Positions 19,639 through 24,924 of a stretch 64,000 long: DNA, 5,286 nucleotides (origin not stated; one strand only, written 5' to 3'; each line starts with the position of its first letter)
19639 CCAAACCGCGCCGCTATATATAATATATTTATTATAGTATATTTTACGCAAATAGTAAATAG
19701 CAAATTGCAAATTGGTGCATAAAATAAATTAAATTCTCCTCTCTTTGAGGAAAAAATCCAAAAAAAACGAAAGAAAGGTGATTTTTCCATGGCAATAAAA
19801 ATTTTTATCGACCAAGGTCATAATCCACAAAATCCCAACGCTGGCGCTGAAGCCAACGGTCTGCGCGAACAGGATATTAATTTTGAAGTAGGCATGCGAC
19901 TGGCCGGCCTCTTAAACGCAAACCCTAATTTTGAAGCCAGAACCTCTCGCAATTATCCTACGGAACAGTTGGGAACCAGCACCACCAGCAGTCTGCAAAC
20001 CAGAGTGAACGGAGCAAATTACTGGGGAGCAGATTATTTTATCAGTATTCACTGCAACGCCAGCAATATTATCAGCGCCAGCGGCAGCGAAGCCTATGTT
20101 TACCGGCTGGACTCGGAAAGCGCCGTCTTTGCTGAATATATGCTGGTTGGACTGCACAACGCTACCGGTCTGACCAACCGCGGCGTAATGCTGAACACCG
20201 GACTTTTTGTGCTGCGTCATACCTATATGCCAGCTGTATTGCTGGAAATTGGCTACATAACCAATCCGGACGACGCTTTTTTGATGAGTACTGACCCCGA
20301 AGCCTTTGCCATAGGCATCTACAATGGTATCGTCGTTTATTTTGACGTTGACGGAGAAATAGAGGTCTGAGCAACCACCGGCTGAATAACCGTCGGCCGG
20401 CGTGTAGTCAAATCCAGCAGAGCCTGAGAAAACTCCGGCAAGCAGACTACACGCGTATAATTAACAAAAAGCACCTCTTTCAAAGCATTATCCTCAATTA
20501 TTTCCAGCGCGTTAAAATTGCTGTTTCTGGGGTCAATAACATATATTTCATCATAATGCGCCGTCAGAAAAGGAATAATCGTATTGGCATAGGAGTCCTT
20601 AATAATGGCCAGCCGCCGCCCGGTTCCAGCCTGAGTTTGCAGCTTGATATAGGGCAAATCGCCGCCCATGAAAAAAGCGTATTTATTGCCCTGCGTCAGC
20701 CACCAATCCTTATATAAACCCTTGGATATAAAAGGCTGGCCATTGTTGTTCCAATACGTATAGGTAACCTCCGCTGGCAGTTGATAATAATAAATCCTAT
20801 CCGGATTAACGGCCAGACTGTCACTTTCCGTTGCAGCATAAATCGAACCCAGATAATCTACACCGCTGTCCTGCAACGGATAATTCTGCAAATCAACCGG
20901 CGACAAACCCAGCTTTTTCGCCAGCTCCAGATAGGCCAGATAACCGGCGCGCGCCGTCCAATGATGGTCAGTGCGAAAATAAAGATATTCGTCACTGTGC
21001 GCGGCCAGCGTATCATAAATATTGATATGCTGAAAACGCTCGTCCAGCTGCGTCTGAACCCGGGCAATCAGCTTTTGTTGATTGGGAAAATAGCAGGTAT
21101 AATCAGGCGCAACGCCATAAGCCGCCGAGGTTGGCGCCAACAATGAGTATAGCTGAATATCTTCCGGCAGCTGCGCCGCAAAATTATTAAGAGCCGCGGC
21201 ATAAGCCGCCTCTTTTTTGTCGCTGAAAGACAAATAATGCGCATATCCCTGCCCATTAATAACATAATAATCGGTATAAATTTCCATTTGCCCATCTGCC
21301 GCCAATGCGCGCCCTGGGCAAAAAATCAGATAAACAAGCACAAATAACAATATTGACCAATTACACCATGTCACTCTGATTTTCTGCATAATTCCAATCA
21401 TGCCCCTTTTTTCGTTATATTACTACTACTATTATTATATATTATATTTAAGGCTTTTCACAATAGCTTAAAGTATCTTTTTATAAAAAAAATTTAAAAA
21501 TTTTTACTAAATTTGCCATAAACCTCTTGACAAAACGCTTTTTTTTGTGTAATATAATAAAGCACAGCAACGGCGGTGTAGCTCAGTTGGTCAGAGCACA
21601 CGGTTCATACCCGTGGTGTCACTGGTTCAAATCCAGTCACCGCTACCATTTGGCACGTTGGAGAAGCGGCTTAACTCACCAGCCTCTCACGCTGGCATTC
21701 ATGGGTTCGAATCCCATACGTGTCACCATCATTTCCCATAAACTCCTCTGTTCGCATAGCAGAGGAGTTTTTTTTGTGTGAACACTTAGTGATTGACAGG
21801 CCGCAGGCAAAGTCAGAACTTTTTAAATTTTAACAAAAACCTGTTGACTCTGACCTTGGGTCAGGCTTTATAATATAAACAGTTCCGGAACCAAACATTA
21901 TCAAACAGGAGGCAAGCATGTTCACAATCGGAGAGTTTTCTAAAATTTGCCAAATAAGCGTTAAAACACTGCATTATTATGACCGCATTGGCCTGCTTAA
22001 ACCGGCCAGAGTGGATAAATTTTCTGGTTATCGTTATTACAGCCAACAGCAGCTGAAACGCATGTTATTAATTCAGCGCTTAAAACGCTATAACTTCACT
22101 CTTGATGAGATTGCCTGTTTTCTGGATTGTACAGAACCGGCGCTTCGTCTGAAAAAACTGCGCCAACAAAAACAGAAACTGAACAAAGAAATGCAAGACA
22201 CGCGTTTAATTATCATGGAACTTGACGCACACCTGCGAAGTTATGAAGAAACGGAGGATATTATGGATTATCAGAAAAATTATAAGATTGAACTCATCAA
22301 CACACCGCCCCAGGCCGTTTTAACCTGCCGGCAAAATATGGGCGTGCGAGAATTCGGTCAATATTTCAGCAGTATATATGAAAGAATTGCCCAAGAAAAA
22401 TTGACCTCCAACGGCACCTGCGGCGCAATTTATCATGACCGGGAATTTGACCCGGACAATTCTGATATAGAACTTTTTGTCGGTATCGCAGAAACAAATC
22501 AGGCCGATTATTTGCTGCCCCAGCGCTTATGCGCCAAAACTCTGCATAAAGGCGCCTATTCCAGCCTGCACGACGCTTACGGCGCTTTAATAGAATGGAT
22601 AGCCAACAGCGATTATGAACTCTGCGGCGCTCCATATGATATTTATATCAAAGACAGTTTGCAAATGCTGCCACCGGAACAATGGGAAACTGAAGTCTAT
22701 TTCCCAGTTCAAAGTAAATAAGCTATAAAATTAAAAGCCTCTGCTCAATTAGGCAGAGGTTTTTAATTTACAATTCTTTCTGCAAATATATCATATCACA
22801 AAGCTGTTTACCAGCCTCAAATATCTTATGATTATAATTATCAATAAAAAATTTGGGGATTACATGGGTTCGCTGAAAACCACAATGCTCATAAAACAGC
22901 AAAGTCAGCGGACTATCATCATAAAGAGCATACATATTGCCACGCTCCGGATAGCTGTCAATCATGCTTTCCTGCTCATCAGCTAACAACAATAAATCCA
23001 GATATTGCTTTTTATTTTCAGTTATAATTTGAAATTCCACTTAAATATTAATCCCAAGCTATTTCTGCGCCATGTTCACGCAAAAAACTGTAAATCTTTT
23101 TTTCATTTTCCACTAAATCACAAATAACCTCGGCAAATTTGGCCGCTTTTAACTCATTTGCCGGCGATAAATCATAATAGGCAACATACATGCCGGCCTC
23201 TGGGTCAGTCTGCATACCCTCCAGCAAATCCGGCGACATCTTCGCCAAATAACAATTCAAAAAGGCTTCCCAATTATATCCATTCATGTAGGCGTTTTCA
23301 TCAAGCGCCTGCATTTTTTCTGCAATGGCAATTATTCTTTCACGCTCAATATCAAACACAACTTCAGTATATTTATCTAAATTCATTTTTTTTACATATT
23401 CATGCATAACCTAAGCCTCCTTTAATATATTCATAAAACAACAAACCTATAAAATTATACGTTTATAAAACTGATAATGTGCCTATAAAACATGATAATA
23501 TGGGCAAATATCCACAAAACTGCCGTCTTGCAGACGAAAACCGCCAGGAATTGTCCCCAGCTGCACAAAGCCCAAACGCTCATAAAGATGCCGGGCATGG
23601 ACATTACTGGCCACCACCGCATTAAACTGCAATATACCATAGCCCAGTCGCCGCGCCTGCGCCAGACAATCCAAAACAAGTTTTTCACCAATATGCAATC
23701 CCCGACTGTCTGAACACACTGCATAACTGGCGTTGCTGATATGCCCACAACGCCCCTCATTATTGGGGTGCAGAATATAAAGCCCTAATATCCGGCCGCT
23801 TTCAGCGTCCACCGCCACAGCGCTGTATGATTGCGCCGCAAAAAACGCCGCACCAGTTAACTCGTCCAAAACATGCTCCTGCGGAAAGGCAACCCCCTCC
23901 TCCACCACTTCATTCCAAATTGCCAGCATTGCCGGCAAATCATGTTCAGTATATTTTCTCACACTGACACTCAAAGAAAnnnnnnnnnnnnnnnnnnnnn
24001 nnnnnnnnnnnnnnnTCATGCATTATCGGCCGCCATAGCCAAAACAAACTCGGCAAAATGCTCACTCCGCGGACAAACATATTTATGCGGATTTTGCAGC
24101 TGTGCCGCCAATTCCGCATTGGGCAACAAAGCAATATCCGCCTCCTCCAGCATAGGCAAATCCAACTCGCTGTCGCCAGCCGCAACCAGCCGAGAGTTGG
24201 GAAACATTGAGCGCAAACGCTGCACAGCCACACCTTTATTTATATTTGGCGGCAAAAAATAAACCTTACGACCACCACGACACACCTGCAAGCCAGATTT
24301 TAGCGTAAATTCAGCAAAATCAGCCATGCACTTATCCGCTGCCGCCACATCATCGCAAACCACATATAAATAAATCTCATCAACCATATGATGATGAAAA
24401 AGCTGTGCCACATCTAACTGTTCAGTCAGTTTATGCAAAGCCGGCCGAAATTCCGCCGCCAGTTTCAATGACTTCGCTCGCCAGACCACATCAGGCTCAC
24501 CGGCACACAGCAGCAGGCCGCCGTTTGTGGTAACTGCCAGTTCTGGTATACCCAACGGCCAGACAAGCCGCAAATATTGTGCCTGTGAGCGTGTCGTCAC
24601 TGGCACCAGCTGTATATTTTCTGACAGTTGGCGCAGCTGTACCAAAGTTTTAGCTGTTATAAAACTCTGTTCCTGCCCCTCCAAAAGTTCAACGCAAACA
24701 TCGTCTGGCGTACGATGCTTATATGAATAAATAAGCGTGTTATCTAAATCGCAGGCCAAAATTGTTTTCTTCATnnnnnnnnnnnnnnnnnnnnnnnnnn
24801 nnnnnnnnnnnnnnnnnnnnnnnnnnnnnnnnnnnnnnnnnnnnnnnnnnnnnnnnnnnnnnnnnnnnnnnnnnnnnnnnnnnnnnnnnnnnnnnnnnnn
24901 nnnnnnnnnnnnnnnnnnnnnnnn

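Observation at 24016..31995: TerD-centred Ter stress-response island with a predicted nucleoside-like metabolite biosynthetic module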

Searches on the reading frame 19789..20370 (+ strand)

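Call 8: search_protein_families(library=pfam, proteins=[window:19789-20370:+], max_evalue=0.001)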
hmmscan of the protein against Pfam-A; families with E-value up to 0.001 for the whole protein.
window:19789-20370:+ (193 aa): 1 family
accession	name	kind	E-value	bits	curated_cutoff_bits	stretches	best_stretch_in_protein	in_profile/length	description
PF01520.23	Amidase_3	-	5.7e-36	124.6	27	1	5-181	1-172/174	N-acetylmuramoyl-L-alanine amidase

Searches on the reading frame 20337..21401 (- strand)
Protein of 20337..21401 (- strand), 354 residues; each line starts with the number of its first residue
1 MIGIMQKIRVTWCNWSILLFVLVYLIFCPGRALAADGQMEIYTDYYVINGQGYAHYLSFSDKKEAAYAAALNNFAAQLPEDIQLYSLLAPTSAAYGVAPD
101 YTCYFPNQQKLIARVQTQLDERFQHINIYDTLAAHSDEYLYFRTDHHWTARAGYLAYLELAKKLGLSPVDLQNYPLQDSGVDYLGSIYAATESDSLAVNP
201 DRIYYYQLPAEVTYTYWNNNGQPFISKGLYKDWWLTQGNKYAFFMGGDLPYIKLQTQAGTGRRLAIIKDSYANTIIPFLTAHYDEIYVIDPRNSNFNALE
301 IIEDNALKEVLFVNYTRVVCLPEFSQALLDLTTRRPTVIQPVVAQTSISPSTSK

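Call 8: search_protein_families(library=pfam, proteins=[window:20337-21401:-], max_evalue=0.001)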
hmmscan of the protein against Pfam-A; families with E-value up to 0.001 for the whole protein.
window:20337-21401:- (354 aa): 2 families
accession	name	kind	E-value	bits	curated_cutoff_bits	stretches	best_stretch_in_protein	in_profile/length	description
PF14286.12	DHHW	-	4.9e-43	148.3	25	1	48-289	139-385/385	DHHW protein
PF16822.11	ALGX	-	2e-05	24.8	26.5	1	67-167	28-133/268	SGNH hydrolase-like domain, acetyltransferase AlgX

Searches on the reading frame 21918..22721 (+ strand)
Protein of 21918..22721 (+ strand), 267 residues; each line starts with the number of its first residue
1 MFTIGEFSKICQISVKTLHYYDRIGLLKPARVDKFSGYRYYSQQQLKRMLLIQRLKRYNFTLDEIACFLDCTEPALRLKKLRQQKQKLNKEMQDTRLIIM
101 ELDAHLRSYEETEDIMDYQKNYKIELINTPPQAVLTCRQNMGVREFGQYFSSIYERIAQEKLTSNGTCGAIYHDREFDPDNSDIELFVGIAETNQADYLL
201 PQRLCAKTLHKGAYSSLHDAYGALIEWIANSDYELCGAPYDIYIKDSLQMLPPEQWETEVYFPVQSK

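Call 8: search_protein_families(library=pfam, proteins=[window:21918-22721:+], max_evalue=0.001)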
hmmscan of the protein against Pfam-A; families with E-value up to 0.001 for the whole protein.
window:21918-22721:+ (267 aa): 4 families
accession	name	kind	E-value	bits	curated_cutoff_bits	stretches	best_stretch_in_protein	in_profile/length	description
PF13411.12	MerR_1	-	8.6e-17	61.5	21.6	1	2-66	1-63/69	MerR HTH family regulatory protein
PF00376.29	MerR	-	5.3e-14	52.2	28.2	1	3-41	1-38/38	MerR family regulatory protein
PF06445.20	GyrI-like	-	1.2e-13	52.1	26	1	123-264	2-154/155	GyrI-like small molecule binding domain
PF09278.17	MerR-DNA-bind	-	0.00024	22.1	25.4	1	46-104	1-64/65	MerR, DNA binding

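Call 16: search_protein_families(library=padloc, proteins=[window:21918-22721:+], max_evalue=0.001)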
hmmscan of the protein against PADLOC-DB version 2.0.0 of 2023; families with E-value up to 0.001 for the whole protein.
window:21918-22721:+ (267 aa): 1 family
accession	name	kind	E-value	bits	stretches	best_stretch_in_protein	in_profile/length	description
PDLC04133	mad1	-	1.3e-13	49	1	2-48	6-49/60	mads_1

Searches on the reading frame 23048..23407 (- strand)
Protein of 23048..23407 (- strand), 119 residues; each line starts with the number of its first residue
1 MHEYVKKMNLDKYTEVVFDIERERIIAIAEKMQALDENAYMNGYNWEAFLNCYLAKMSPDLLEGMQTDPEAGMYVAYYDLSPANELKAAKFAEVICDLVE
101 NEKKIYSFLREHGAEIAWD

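Call 8: search_protein_families(library=pfam, proteins=[window:23048-23407:-], max_evalue=0.001)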
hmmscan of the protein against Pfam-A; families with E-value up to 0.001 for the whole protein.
window:23048-23407:- (119 aa): 1 family
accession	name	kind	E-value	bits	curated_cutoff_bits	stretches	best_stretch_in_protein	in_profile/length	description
PF15595.11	Imm51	-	5.1e-23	81.4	29.8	1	11-113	7-103/104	Immunity protein 51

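Call 16: search_protein_families(library=padloc, proteins=[window:23048-23407:-], max_evalue=0.001)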
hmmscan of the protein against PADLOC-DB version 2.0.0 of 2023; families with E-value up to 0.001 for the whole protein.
window:23048-23407:- (119 aa): 0 families

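Call 49: search_protein_families(library=ncbifam, proteins=[window:23048-23407:-], max_evalue=0.001)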
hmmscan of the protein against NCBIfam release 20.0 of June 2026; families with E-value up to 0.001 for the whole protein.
window:23048-23407:- (119 aa): 0 families

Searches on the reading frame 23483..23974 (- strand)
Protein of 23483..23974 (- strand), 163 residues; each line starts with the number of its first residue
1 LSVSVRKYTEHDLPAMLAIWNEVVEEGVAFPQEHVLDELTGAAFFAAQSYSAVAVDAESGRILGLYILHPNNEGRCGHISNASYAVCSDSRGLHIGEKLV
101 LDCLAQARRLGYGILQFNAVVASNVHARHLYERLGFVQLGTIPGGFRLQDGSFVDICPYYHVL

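Call 8: search_protein_families(library=pfam, proteins=[window:23483-23974:-], max_evalue=0.001)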
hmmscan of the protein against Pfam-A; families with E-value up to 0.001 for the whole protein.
window:23483-23974:- (163 aa): 4 families
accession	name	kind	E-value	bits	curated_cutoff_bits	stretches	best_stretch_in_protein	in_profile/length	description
PF00583.31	Acetyltransf_1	-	7.1e-13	49.3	20.7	1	44-136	24-116/116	Acetyltransferase (GNAT) family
PF13508.13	Acetyltransf_7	-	3.6e-08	34.1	27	1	54-137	8-83/84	Acetyltransferase (GNAT) domain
PF13673.13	Acetyltransf_10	-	3.2e-06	27.6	23.6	1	25-140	7-111/128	Acetyltransferase (GNAT) domain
PF13302.13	Acetyltransf_3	-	6.9e-05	24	25.4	1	5-137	4-138/138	Acetyltransferase (GNAT) domain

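Call 16: search_protein_families(library=padloc, proteins=[window:23483-23974:-], max_evalue=0.001)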
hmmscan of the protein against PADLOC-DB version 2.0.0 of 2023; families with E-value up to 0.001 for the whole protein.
window:23483-23974:- (163 aa): 0 families

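Call 49: search_protein_families(library=ncbifam, proteins=[window:23483-23974:-], max_evalue=0.001)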
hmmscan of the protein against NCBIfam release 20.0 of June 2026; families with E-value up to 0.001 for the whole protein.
window:23483-23974:- (163 aa): 4 families
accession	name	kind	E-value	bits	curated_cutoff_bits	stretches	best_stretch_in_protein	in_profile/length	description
NF040503.1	resist_ArsN1a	equivalog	1.1e-10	41.5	170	1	5-156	1-152/159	arsinothricin resistance N-acetyltransferase ArsN1 family A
NF007807.0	PRK10514.1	equivalog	7.1e-05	22.8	134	1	2-140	2-126/147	acetyltransferase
TIGR01575.1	rimI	equivalog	7.6e-05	22.9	86.4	1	50-140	31-116/132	ribosomal protein S18-alanine N-acetyltransferase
NF002959.0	PRK03624.1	equivalog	0.00054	19.7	124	0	2-147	6-140/147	GNAT family acetyltransferase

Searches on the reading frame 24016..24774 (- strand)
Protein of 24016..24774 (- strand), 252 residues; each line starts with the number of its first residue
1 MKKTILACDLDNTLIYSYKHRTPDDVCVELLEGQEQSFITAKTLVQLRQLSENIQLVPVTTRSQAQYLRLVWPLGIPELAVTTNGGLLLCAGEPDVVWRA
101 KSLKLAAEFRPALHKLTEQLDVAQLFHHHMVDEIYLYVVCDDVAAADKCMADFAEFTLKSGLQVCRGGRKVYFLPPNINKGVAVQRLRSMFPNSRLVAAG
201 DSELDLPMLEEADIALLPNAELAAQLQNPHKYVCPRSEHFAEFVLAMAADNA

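Call 3: search_protein_families(library=pfam, proteins=[window:24016-24774:-], max_evalue=0.01)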
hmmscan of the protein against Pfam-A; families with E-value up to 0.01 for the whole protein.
window:24016-24774:- (252 aa): 2 families
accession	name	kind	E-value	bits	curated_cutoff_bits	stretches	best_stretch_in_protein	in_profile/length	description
PF08282.18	Hydrolase_3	-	8.8e-11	42.4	20.9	1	122-214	130-224/255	haloacid dehalogenase-like hydrolase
PF05116.19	S6PP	-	1.6e-06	28.3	20.3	1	3-211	2-199/247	Sucrose-6F-phosphate phosphohydrolase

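Call 6: search_protein_families(library=ncbifam, proteins=[window:24016-24774:-], max_evalue=0.001)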
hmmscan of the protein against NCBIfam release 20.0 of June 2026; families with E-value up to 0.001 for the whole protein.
window:24016-24774:- (252 aa): 11 families
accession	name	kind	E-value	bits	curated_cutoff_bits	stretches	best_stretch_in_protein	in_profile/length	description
TIGR01486.1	HAD-SF-IIB-MPGP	subfamily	6.1e-15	55.2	164.75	1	149-217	147-219/257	mannosyl-3-phosphoglycerate phosphatase family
TIGR01484.1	HAD-SF-IIB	subfamily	4.1e-13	49.9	41.8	1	6-215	2-218/221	HAD-IIB family hydrolase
TIGR00099.1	Cof-subfamily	subfamily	9.1e-13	48.4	137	1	108-215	116-226/256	Cof-type HAD-IIB family hydrolase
NF001217.0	PRK00192.1-4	equivalog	6.6e-11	42.2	373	1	151-219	154-225/265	mannosyl-3-phosphoglycerate phosphatase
TIGR02461.1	osmo_MPG_phos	equivalog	9.5e-11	42.2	244.35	1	158-217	163-225/227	mannosyl-3-phosphoglycerate phosphatase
TIGR02463.1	MPGP_rel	hypoth_equivalog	1.1e-09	38.4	282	1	146-216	141-213/216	mannosyl-3-phosphoglycerate phosphatase-related protein YedP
TIGR01482.1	SPP-subfamily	subfamily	5.2e-08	32.7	107.15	1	47-214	23-186/225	sucrose-phosphate phosphatase subfamily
NF001218.0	PRK00192.1-5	equivalog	1.3e-07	31.5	362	1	151-216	163-232/275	mannosyl-3-phosphoglycerate phosphatase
TIGR01487.1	Pglycolate_arch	equivalog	3.2e-06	27.1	122.75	1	35-216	15-186/215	phosphoglycolate phosphatase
NF001216.0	PRK00192.1-2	equivalog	6.8e-05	22.4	353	0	147-226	149-231/275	mannosyl-3-phosphoglycerate phosphatase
NF002245.0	PRK01158.1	equivalog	0.00016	21.1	198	1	39-234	21-213/233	phosphoglycolate phosphatase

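Call 7: search_protein_families(library=padloc, proteins=[window:24016-24774:-], max_evalue=0.001)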
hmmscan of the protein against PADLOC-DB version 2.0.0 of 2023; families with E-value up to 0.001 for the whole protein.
window:24016-24774:- (252 aa): 0 families
